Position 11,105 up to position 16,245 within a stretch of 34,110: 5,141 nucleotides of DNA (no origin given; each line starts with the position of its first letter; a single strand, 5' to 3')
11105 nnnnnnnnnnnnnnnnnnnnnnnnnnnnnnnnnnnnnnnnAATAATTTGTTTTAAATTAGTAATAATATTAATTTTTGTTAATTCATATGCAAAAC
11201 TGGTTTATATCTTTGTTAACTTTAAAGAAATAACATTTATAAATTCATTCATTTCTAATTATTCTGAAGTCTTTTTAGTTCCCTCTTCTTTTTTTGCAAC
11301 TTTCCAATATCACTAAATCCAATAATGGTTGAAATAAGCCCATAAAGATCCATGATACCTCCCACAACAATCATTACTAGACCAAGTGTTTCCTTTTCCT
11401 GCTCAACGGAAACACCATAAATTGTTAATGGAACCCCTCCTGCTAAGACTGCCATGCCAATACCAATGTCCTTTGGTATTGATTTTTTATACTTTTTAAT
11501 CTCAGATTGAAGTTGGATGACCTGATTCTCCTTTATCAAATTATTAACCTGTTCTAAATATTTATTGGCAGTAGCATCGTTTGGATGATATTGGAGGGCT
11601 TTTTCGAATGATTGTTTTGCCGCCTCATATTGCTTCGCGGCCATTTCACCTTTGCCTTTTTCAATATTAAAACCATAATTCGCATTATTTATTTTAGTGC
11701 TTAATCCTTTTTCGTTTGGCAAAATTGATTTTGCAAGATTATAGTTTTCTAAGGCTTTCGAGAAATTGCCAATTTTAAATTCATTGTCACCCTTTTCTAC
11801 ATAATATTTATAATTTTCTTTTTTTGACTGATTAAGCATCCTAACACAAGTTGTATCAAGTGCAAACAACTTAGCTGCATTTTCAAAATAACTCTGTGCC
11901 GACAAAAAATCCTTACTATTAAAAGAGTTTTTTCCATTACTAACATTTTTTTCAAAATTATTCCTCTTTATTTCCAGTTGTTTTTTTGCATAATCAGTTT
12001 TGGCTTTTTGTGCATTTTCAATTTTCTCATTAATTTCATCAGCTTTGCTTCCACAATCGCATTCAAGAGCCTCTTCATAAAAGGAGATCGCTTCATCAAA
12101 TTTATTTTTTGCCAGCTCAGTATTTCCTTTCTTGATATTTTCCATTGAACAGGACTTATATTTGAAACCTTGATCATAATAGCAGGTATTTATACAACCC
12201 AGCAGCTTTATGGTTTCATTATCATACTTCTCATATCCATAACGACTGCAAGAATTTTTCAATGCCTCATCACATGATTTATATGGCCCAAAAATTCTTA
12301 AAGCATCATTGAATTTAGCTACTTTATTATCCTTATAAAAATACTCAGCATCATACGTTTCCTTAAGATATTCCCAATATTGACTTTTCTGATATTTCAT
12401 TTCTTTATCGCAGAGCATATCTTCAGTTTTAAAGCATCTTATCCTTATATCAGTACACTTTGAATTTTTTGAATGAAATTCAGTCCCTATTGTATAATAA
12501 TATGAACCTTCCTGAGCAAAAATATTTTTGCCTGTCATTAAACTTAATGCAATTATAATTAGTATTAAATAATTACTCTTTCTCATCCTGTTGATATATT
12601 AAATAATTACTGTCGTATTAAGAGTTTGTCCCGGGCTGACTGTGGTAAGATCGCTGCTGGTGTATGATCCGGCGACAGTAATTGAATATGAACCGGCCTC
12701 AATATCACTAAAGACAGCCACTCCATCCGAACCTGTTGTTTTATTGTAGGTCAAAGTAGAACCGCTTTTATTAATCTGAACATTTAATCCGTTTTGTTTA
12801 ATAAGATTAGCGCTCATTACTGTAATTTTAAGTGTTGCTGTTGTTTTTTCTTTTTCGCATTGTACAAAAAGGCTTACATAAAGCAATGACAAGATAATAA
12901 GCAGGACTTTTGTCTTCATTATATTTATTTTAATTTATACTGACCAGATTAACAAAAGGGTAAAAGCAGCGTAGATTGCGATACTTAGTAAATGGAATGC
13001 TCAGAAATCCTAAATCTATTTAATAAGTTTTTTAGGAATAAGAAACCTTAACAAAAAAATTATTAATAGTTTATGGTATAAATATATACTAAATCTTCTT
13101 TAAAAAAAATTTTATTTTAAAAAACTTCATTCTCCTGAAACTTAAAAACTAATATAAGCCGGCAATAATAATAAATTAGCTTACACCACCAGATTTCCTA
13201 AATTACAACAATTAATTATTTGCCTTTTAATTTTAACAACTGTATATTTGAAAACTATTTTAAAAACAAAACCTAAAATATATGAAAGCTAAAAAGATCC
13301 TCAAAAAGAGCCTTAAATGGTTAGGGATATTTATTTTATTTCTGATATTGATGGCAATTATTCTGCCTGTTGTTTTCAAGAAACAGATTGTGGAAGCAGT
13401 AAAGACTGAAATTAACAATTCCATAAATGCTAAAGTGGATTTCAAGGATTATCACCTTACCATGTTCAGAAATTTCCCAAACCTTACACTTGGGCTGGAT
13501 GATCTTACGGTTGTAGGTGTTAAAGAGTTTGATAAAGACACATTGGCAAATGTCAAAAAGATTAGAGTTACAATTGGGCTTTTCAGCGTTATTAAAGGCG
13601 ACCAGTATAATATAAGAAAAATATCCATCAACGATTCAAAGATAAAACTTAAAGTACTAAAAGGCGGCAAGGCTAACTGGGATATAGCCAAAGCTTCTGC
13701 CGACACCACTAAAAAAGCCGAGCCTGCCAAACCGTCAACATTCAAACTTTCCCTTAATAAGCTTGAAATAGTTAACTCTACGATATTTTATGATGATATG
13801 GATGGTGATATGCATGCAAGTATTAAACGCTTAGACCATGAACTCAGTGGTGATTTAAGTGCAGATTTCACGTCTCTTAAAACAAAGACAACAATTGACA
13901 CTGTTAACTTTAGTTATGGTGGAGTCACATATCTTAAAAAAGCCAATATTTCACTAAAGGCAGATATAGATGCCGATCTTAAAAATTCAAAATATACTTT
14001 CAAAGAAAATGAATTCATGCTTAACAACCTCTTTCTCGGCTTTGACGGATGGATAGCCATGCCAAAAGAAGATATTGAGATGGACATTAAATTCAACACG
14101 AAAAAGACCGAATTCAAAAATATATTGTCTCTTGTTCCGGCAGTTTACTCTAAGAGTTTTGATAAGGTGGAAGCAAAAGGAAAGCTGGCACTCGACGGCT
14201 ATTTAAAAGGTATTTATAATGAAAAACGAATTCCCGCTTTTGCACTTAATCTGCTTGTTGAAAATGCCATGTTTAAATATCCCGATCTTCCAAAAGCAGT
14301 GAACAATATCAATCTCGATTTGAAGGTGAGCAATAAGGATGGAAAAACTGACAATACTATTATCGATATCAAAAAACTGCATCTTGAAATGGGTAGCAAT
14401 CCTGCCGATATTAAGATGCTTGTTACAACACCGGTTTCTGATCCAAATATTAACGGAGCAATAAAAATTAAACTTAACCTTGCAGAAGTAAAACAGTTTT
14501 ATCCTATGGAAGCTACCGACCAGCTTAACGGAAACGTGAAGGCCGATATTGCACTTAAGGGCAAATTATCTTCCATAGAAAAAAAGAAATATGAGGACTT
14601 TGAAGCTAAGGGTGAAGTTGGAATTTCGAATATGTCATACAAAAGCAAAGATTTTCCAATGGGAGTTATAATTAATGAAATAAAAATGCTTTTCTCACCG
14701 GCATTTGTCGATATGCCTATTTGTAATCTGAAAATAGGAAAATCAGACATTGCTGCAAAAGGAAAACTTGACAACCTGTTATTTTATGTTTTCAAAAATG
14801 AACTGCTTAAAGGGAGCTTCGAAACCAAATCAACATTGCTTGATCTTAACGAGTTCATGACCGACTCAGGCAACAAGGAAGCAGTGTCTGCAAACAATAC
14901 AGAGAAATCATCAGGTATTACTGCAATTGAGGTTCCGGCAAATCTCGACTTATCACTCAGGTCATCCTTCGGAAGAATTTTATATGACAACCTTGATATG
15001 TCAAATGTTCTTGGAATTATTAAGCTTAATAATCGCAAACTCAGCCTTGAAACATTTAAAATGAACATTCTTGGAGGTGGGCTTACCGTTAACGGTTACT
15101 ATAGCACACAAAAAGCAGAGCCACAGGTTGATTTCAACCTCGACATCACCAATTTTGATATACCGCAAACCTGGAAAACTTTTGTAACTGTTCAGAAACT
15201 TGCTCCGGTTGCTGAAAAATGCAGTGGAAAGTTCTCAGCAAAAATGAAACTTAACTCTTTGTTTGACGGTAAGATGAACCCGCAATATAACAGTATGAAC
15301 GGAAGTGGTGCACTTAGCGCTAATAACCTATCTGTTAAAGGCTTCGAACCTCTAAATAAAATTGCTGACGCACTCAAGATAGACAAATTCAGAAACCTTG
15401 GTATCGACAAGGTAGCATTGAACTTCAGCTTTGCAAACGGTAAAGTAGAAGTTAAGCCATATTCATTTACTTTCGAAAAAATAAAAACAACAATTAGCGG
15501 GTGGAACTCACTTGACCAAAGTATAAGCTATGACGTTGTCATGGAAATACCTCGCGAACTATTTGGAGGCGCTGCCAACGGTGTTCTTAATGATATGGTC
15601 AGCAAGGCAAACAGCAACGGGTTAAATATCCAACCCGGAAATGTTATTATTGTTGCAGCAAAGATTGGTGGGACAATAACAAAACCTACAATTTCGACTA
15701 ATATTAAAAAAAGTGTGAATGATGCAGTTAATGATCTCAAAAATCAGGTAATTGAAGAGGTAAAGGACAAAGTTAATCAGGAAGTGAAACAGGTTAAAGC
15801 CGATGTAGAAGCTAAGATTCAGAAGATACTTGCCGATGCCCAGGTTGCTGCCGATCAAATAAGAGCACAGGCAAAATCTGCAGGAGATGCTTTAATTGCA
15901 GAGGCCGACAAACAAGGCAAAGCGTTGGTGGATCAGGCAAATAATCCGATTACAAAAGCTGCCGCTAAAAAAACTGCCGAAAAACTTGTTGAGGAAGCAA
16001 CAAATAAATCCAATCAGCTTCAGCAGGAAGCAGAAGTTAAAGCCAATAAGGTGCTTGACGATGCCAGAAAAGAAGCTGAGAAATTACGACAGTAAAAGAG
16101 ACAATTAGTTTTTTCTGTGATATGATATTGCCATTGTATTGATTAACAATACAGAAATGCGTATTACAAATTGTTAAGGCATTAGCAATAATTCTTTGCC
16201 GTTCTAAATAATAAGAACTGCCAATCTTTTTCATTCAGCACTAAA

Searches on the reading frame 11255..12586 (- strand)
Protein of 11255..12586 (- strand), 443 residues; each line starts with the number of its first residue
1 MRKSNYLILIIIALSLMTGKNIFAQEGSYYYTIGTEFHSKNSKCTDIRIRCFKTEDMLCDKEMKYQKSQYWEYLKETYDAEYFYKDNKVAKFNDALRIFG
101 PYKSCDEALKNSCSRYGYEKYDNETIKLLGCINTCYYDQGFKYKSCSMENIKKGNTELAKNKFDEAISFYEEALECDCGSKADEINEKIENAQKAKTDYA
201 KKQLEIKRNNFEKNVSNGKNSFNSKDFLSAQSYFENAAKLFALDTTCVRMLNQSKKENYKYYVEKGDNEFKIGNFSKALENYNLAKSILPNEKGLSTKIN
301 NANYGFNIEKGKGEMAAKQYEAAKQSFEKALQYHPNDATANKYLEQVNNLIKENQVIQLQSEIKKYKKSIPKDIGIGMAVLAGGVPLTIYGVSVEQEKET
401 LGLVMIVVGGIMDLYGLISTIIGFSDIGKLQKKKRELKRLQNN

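Call 9: search_protein_families(library=pfam, proteins=[window:11255-12586:-])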
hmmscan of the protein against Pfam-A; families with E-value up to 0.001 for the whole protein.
window:11255-12586:- (443 aa): 8 families
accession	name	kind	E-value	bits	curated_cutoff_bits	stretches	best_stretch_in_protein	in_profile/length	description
PF07719.23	TPR_2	-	7.1e-13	48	27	0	310-337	7-34/34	Tetratricopeptide repeat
PF00515.34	TPR_1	-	1.7e-09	37.5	27.8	0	153-176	7-30/34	Tetratricopeptide repeat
PF13414.12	TPR_11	-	1.2e-07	31.8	26.8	0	316-340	6-30/42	TPR repeat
PF13432.12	TPR_16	-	1.7e-05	25.6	32.7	0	310-343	3-36/65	Tetratricopeptide repeat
PF14559.12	TPR_19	-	2.4e-05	25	25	0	315-342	2-29/68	Tetratricopeptide repeat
PF13424.12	TPR_12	-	3.2e-05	24.5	30.1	0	154-175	52-73/77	Tetratricopeptide repeat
PF13428.12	TPR_14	-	0.00017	22.4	23.5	0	313-342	10-39/44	Tetratricopeptide repeat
PF13181.12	TPR_8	-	0.00032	21.1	25.7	0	152-175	6-29/34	Tetratricopeptide repeat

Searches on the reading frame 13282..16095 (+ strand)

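Call 9: search_protein_families(library=pfam, proteins=[window:13282-16095:+])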
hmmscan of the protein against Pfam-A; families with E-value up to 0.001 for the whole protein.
window:13282-16095:+ (937 aa): 3 families
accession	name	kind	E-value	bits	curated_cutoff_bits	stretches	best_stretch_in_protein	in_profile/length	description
PF05170.20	AsmA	-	7.7e-14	51.9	29.8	1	4-212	2-218/607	AsmA family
PF05359.17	DUF748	-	1.7e-11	43.4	50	1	4-189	12-185/1037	Domain of Unknown Function (DUF748)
PF05103.18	DivIVA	-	1.4e-06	28.8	28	1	821-894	41-113/131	DivIVA protein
